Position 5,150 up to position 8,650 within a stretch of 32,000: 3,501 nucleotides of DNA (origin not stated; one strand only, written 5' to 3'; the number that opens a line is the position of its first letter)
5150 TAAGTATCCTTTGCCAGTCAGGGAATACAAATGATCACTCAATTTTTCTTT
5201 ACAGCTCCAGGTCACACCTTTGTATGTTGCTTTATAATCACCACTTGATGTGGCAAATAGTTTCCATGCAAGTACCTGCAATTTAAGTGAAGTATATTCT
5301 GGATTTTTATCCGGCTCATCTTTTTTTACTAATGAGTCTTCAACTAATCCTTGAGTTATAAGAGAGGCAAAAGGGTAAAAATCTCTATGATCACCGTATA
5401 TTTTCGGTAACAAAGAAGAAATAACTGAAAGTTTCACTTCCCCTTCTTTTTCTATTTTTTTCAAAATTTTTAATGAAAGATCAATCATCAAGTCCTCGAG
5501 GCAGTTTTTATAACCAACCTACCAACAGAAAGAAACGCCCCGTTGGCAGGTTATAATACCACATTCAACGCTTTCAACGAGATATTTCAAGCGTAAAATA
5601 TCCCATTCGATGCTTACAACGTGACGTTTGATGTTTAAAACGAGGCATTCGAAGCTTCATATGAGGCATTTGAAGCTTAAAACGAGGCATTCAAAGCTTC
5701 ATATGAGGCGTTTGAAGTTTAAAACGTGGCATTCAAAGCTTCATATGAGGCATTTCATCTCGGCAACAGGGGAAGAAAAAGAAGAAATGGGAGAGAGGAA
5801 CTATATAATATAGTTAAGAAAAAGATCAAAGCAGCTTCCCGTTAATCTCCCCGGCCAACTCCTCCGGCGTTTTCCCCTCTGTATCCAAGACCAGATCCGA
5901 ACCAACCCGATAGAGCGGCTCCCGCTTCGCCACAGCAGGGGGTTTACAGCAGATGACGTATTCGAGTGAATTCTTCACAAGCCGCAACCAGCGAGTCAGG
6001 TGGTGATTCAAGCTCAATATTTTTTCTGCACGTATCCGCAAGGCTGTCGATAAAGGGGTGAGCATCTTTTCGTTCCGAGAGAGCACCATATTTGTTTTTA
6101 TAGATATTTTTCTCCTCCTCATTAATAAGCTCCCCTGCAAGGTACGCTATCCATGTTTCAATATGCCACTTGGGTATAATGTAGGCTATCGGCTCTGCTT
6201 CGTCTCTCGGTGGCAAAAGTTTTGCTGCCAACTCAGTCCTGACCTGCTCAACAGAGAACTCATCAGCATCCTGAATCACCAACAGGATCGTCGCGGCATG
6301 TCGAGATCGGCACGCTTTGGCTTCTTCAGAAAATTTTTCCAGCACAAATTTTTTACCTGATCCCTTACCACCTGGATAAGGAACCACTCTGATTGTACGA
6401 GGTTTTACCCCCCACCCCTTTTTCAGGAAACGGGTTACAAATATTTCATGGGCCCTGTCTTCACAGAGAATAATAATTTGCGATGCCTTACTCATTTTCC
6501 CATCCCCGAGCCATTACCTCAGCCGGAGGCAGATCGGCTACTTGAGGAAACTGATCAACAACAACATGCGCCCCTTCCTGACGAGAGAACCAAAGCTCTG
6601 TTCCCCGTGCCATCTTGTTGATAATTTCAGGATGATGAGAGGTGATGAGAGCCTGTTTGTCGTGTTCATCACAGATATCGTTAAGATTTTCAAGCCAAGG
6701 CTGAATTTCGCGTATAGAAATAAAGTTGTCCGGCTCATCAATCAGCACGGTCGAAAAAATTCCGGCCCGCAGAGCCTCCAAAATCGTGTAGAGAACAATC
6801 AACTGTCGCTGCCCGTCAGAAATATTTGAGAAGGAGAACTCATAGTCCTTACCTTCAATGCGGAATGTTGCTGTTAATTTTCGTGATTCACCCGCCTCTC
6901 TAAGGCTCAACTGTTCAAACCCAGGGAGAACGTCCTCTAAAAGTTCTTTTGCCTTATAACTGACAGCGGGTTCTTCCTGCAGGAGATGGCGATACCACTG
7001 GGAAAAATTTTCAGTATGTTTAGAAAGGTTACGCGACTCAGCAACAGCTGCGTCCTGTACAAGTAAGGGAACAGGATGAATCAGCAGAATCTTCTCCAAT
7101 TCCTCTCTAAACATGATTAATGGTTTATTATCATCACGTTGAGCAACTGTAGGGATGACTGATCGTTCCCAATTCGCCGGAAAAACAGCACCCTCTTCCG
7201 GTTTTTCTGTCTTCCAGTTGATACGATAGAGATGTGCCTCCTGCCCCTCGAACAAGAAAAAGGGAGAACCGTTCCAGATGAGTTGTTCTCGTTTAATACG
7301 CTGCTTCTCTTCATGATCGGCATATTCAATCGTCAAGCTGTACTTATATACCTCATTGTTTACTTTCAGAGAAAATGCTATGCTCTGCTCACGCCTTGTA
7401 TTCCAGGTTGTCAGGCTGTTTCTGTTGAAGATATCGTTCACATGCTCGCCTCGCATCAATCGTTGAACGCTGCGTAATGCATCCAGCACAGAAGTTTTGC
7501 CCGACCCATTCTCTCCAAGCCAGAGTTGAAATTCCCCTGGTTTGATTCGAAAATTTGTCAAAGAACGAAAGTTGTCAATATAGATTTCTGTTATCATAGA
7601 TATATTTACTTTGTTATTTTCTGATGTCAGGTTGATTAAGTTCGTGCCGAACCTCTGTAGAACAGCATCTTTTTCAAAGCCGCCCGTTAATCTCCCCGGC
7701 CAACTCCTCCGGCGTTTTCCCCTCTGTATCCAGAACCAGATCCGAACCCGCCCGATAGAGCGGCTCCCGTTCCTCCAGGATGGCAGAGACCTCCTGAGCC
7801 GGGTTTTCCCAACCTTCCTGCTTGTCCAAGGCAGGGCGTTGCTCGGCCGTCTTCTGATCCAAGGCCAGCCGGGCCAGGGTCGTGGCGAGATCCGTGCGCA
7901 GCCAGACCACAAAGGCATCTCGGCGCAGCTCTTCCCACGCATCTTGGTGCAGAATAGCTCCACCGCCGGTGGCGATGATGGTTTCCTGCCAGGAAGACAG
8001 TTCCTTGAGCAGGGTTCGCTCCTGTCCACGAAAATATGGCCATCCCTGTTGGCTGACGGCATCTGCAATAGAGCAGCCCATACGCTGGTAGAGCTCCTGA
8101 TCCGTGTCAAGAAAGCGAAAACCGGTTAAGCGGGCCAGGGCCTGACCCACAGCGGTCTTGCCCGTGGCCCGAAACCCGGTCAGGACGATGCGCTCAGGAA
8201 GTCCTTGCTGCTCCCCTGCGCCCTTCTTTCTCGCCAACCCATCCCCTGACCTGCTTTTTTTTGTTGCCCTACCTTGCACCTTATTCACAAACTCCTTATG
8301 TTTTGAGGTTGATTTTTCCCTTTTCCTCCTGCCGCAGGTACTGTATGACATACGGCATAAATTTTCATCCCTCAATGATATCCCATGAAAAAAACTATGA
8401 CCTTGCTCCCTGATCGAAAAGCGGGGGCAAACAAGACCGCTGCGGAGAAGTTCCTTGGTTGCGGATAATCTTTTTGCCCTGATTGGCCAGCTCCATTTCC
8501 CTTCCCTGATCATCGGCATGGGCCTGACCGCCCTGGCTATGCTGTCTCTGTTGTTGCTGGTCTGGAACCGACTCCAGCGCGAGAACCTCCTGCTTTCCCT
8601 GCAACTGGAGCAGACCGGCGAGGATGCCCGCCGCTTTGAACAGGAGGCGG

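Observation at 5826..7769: Two-gene cassette inserted into the 3' end of aroK, bracketed by an 87-bp direct repeat that duplicates the gene's last ~33 codons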

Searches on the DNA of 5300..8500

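Call 68: search_rna_families(source=window, start=5300, end=8500, threshold=evalue, max_evalue=1)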
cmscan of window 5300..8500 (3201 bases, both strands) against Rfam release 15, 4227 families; matches with E-value up to 1: 0.
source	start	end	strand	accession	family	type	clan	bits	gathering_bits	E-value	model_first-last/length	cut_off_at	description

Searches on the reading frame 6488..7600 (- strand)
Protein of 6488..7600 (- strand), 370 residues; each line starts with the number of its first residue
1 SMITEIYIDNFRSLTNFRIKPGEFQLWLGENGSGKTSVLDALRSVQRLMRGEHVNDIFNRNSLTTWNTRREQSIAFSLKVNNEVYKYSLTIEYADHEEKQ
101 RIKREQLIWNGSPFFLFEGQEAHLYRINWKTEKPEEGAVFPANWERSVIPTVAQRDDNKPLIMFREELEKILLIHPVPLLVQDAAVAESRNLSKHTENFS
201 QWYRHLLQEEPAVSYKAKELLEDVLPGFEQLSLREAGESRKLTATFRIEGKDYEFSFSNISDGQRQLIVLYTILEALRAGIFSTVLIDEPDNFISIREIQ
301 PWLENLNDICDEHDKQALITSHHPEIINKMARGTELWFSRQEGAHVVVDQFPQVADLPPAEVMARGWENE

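Call 5: search_protein_families(library=pfam, proteins=[window:6488-7600:-], max_evalue=0.01)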
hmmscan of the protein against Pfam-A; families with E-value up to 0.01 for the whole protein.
window:6488-7600:- (370 aa): 8 families
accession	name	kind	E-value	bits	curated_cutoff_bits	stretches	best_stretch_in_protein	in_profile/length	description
PF13304.12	AAA_21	-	4.4e-17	63.5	27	1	29-328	6-304/304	AAA domain, putative AbiEii toxin, Type IV TA system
PF13175.12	AAA_15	-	1.1e-11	45.4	32.1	1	2-98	1-87/374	AAA ATPase domain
PF02463.25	SMC_N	-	1.9e-11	44.3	40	1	2-336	1-211/220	RecF/RecN/SMC N terminal domain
PF00005.33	ABC_tran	-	1.8e-06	29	25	1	16-65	5-51/137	ABC transporter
PF13476.12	AAA_23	-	2.2e-06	28.9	27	1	6-104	2-92/201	AAA domain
PF13555.12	AAA_29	-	0.00021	21.4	27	1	11-45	12-45/61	P-loop containing region of AAA domain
PF13401.12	AAA_22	-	0.0048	17.7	27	0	252-318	64-118/130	AAA domain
PF13166.12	AAA_13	-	0.0058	15.8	36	0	28-63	22-53/713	AAA domain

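Call 6: search_protein_families(library=padloc, proteins=[window:6488-7600:-], max_evalue=0.01)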
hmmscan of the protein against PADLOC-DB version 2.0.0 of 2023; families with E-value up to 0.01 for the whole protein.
window:6488-7600:- (370 aa): 117 families (the best 25 are shown)
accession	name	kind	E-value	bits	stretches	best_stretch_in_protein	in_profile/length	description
PDLC04178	HEC-01A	-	1.4e-27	94.8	1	2-330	8-334/399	-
PDLC04182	HEC-01A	-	1e-25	88.6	1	2-338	3-361/406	-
PDLC04541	PDC-M25A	-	3.2e-25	87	1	2-330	1-313/380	-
PDLC04176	HEC-01A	-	1.6e-24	84.9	1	3-343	3-337/371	-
PDLC02335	AbiLi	-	1.8e-23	81.1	1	2-343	49-255/326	AbiLi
PDLC02980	AriA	-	3e-21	74.7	1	29-328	6-304/304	-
PDLC04175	HEC-01A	-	4.7e-21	73.2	2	3-112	6-115/363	-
PDLC04180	HEC-01A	-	5.3e-20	70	1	3-330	3-324/382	-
PDLC04392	PDC-M07A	-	4.3e-19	66.9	1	2-329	1-353/432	-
PDLC04184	HEC-01A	-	1.2e-18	65.4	2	120-333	171-397/464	-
PDLC04135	mad3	-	2.6e-18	64.7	1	2-331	1-331/374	mads_3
PDLC04393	PDC-M07A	-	1.5e-17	61.7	2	2-117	1-126/435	-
PDLC04391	PDC-M07A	-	4.3e-17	60.2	1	2-331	1-353/412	-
PDLC03878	NsnB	-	2.1e-15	55.3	1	2-330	1-284/345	-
PDLC04608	PDC-M38A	-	1.5e-14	52.4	2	2-103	4-108/367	-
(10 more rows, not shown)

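Call 7: find_encoding_contigs(protein=window:6488-7600:-, flank=10000, max_places=10)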
Protein window:6488-7600:- (370 aa): no gene with exactly this product is on record in the collection.

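Call 15: find_homologous_proteins(query=window:6488-7600:-)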
Query window:6488-7600:- (370 aa): 2921 proteins with E <= 0.001 among 8000 candidates; the best 120 are listed.
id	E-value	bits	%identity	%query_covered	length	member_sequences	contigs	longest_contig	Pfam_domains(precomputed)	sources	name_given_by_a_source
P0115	2.3e-244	828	99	100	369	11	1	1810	PF00005.34,PF13175.13,PF13476.13,PF02463.26,PF13304.13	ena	-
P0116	2.1e-219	746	87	100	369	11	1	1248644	PF13175.13,PF13476.13,PF02463.26,PF13304.13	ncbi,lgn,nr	ncbi:MAG: AAA family ATPase [Candidatus Electrothrix sp. Rat3]|nr:AAA family ATPase [Candidatus Elec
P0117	1.7e-204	697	82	100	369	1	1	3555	PF00005.34,PF13175.13,PF13476.13,PF02463.26,PF13304.13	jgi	jgi:predicted ATPase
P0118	1.5e-203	694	81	100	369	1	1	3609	PF00005.34,PF13175.13,PF13476.13,PF02463.26,PF13304.13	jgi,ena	-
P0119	2.3e-203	693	81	100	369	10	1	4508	PF13175.13,PF13476.13,PF02463.26,PF13304.13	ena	-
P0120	4.0e-203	693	81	100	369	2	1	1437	PF13175.13,PF13476.13,PF02463.26,PF13304.13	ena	-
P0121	8.0e-203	692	81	100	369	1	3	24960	PF13175.13,PF13476.13,PF02463.26,PF13304.13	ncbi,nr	ncbi:MAG: AAA family ATPase [Proteobacteria bacterium]|nr:AAA family ATPase [Pseudomonadota bacteriu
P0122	7.0e-202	688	79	100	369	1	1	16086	PF13175.13,PF13476.13,PF02463.26,PF13304.13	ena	-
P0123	1.4e-201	687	81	100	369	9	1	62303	PF13175.13,PF13476.13,PF02463.26,PF13304.13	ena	-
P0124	2.3e-201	687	80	100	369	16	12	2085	PF13175.13,PF13476.13,PF02463.26,PF13304.13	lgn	-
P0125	1.2e-200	684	80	100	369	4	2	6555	PF13175.13,PF13476.13,PF02463.26,PF13304.13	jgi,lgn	-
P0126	5.6e-200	682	78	100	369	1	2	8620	PF13175.13,PF13476.13,PF02463.26,PF13304.13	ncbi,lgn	-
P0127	1.7e-199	681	81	100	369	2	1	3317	PF13175.13,PF13476.13,PF02463.26,PF13304.13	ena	-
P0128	2.2e-199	680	79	99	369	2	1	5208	PF13175.13,PF13476.13,PF02463.26,PF13304.13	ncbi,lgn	-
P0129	1.4e-198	678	79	100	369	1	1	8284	PF13175.13,PF13476.13,PF02463.26,PF13304.13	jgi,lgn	jgi:predicted ATPase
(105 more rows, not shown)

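Call 17: find_encoding_contigs(protein=P0116, flank=10000, max_places=6)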
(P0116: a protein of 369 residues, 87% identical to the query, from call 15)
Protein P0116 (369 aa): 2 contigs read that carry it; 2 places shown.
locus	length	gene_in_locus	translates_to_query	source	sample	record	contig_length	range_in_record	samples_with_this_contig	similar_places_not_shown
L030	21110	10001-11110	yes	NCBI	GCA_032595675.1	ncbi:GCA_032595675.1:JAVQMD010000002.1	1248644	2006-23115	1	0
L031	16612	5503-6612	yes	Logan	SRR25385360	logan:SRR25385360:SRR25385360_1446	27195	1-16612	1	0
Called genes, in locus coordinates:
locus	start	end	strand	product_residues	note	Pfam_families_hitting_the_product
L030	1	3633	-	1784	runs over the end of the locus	PF22548:AEP-TOTE, PF00078:RVT_1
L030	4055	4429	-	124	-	-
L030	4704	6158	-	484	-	PF00206:Lyase_1, PF10397:ADSL_C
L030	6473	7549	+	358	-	PF00248:Aldo_ket_red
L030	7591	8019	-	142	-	PF01814:Hemerythrin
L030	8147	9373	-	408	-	PF07602:DUF1565, PF22842:Pel9A-like_beta_helix (weak), PF13229:Beta_helix, PF05048:NosD (weak), PF13229:Beta_helix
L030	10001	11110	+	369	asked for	PF02463:SMC_N, PF13175:AAA_15, PF13476:AAA_23 (weak), PF13304:AAA_21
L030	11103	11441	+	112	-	-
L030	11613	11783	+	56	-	-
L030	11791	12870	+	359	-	PF02421:FeoB_N (faint), PF03193:RsgA_GTPase, PF00005:ABC_tran (weak), PF01926:MMR_HSR1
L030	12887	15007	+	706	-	PF00912:Transgly, PF00905:Transpeptidase, PF06832:BiPBP_C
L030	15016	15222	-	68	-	-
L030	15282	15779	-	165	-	PF19671:DUF6174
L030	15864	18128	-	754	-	PF13489:Methyltransf_23 (weak)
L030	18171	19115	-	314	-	PF00535:Glycos_transf_2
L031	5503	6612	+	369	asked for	PF02463:SMC_N, PF13175:AAA_15, PF13476:AAA_23 (weak), PF13304:AAA_21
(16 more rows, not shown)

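Call 98: search_protein_families(library=ncbifam, proteins=[window:6488-7597:-], max_evalue=0.01)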
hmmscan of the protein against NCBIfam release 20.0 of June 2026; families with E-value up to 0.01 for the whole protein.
window:6488-7597:- (369 aa): 41 families (the best 25 are shown)
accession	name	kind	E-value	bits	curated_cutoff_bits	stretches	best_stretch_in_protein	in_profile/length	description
NF047739.1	antiphage_MADS3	equivalog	1e-17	64.5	420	2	1-74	1-72/427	methylation-associated defense system AAA family ATPase MAD3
NF000355.4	ribo_prot_ABC_F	equivalog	1e-09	37.9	380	1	222-330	393-493/499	ribosomal protection-like ABC-F family protein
TIGR00611.2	recf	equivalog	3.6e-09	36.2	172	1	2-45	1-45/339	DNA replication/repair protein RecF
TIGR04435.1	restrict_AAA_1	hypoth_equivalog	2.4e-07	29.9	300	1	245-352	384-496/568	restriction system-associated AAA family ATPase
NF041760.1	PtuA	equivalog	7.4e-07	28.4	500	1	2-43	52-94/524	retron Ec78 anti-phage system effector ATPase PtuA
TIGR02315.1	ABC_phnC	equivalog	9.1e-07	28.5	266.1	1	14-67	21-71/243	phosphonate ABC transporter ATP-binding protein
NF000168.2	ABCF_Msr_all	exception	1.3e-05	24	680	1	235-330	385-472/487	Msr family ABC-F type ribosomal protection protein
NF003034.1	PRK03918.1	equivalog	1.7e-05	23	700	1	2-90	3-90/878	DNA double-strand break repair ATPase Rad50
TIGR03411.1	urea_trans_UrtD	equivalog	2.1e-05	24.3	304.1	1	7-65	12-69/242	urea ABC transporter ATP-binding protein UrtD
NF008775.0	PRK11819.1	equivalog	3.2e-05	22.8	599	1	216-330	402-509/556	energy-dependent translational throttle protein EttA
TIGR03719.1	ABC_ABC_ChvD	subfamily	6.5e-05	21.7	806.75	1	216-330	400-507/552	energy-dependent translational throttle protein EttA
TIGR03375.1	type_I_sec_LssB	subfamily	6.6e-05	21.4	693.1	0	14-69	486-541/696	type I secretion system permease/ATPase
TIGR02982.1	heterocyst_DevA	subfamily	6.9e-05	22.5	295.8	0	14-50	24-60/220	ABC exporter ATP-binding subunit, DevA family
NF040873.1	AztA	equivalog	7e-05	22.5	220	0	16-62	13-59/191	zinc ABC transporter ATP-binding protein AztA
TIGR04520.1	ECF_ATPase_1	equivalog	7.4e-05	22.3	315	1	15-76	22-84/269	energy-coupling factor transporter ATPase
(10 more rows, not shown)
